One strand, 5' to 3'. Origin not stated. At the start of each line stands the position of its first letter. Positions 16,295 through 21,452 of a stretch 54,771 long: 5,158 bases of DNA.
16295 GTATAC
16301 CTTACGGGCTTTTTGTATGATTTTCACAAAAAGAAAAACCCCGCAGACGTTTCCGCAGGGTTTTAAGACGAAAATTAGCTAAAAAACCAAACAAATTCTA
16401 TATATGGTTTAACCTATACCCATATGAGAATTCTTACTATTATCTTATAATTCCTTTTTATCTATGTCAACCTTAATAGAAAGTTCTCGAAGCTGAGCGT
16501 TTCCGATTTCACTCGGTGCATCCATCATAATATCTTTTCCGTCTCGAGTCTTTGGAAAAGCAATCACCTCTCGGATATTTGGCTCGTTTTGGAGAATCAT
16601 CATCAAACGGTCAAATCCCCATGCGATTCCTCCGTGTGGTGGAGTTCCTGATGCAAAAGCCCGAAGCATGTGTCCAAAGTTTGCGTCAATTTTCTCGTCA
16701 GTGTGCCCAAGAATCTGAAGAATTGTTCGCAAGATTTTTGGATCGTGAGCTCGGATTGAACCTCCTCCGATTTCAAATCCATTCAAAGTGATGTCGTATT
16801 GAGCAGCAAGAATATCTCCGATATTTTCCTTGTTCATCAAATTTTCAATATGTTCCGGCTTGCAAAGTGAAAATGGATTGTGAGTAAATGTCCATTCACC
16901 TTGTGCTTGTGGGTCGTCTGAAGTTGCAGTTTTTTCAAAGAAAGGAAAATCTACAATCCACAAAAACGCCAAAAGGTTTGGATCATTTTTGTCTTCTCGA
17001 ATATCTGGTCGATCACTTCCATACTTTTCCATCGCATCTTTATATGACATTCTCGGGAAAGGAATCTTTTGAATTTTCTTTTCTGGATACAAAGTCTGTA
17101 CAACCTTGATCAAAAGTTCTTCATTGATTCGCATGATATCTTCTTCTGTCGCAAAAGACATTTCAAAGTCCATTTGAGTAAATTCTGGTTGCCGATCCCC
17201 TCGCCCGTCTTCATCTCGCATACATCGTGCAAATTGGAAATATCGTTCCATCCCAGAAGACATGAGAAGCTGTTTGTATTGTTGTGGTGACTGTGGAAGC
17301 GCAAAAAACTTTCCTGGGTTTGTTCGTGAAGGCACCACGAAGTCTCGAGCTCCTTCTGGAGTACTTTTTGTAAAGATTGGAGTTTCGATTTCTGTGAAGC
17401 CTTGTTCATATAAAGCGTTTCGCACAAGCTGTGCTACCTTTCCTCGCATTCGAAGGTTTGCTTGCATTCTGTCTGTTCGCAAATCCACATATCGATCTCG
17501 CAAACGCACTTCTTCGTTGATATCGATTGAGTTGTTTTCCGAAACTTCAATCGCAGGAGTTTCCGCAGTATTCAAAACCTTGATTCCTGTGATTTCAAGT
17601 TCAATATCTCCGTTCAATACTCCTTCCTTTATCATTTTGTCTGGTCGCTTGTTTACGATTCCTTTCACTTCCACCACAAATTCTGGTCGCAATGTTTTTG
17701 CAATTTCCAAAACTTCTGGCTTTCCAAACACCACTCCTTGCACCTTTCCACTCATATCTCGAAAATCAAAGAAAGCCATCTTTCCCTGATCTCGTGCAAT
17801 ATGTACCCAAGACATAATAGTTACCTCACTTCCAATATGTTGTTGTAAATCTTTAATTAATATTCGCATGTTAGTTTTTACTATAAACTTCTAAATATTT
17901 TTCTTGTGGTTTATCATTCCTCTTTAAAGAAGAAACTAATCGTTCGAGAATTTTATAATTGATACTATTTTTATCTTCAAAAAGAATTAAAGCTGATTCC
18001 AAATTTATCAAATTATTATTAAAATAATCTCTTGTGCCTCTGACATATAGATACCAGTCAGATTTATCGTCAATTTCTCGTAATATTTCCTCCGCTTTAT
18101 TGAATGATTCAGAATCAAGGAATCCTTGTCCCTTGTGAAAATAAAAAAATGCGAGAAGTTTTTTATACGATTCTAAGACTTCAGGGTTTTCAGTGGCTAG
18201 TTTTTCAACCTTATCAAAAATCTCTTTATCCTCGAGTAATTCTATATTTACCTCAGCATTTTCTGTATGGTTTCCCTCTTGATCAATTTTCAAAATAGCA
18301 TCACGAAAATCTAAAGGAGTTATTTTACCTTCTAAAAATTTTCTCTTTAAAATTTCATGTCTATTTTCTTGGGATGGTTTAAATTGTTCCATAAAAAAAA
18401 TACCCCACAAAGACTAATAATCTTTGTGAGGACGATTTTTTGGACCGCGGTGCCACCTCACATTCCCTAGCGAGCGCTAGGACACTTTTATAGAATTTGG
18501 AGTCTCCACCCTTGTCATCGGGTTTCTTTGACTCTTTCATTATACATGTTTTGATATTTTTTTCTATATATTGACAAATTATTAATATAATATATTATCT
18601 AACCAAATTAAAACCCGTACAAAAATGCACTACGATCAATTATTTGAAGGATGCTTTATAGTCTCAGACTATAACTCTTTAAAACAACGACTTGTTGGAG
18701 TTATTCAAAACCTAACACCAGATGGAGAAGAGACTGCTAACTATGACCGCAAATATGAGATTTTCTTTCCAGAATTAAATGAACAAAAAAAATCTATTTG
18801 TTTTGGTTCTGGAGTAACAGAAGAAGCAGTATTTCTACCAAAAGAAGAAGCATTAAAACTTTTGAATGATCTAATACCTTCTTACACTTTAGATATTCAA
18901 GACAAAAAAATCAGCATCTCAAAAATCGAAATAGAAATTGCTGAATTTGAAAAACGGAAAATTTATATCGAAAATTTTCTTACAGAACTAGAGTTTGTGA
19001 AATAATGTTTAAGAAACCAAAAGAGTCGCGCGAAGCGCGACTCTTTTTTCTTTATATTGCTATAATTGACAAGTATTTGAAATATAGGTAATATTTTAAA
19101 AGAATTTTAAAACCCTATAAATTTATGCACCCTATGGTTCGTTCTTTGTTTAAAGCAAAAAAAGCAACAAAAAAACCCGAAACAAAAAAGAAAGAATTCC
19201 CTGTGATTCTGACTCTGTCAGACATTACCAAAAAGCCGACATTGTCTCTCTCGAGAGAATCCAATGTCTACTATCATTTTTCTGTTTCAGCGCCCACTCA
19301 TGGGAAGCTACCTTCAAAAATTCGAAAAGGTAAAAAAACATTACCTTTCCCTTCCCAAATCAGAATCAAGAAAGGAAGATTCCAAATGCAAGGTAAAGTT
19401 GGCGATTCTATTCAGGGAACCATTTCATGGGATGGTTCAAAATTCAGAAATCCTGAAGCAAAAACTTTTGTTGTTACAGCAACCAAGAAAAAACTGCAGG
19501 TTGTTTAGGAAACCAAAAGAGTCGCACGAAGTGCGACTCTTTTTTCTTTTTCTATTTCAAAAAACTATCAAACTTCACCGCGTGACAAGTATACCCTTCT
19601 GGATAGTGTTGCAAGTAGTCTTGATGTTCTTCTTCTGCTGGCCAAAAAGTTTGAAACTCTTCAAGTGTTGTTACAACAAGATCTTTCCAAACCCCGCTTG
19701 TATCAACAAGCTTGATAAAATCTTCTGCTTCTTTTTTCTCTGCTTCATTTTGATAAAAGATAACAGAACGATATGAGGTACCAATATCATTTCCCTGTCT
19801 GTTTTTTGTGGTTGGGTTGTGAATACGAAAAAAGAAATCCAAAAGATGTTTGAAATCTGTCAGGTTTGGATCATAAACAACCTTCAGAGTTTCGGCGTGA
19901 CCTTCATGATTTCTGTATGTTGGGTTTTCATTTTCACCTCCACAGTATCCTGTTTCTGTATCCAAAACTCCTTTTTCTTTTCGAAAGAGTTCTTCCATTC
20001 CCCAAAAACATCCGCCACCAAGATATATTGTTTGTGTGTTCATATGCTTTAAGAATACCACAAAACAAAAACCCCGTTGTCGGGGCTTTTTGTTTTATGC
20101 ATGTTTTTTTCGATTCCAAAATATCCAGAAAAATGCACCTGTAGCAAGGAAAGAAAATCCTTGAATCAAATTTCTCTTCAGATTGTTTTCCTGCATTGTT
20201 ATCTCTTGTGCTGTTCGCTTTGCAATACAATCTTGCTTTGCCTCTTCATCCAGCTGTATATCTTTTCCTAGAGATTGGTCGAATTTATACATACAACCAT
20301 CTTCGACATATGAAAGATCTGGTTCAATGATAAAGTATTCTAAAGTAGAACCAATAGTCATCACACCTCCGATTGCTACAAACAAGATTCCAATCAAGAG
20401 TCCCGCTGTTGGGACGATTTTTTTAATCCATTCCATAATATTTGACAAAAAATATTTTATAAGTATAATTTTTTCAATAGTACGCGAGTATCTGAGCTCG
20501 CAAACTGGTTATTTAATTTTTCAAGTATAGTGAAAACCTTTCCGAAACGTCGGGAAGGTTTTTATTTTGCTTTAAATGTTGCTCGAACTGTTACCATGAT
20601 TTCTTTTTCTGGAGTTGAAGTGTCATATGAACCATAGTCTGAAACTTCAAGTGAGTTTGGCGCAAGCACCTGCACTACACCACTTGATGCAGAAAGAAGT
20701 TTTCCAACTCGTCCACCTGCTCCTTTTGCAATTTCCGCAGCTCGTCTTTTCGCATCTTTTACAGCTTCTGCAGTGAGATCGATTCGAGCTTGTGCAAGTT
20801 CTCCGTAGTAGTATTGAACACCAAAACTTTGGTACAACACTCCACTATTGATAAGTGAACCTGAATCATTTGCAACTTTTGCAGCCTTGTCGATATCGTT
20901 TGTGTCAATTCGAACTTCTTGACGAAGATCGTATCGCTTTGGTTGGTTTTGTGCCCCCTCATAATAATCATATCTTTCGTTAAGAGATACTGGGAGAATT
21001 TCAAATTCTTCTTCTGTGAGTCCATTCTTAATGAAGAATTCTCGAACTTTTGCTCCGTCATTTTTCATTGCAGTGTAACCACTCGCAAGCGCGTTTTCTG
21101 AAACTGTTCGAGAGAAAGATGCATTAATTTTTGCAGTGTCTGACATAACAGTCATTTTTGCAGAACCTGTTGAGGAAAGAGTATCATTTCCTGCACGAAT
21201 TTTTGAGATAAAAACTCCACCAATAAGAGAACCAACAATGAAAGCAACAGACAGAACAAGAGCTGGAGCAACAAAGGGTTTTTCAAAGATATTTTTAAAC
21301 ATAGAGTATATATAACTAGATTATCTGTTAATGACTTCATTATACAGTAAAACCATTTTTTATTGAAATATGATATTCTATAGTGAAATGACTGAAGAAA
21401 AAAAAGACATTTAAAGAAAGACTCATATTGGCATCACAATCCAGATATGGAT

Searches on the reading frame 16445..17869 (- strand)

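Call 91: search_protein_families(library=pfam, proteins=[window:16445-17869:-], max_evalue=0.00001)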
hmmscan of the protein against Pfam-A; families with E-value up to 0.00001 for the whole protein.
window:16445-17869:- (474 aa): 2 families
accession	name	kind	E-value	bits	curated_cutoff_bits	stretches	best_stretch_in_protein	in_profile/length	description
PF00152.25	tRNA-synt_2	-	1.5e-111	372.8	25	1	118-442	1-308/308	tRNA synthetases class II (D, K and N)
PF01336.31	tRNA_anti-codon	-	6.8e-16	58.4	27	1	16-99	1-75/75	OB-fold nucleic acid binding domain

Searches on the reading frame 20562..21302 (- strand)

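Call 92: search_protein_families(library=pfam, proteins=[window:20562-21302:-], max_evalue=0.00001)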
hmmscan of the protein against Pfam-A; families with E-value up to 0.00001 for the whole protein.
window:20562-21302:- (246 aa): 1 family
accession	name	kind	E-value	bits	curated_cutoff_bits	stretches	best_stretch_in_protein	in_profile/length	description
PF04402.19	SIMPL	-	9.9e-23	81.9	25.2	1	43-243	2-205/205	Protein of unknown function (DUF541)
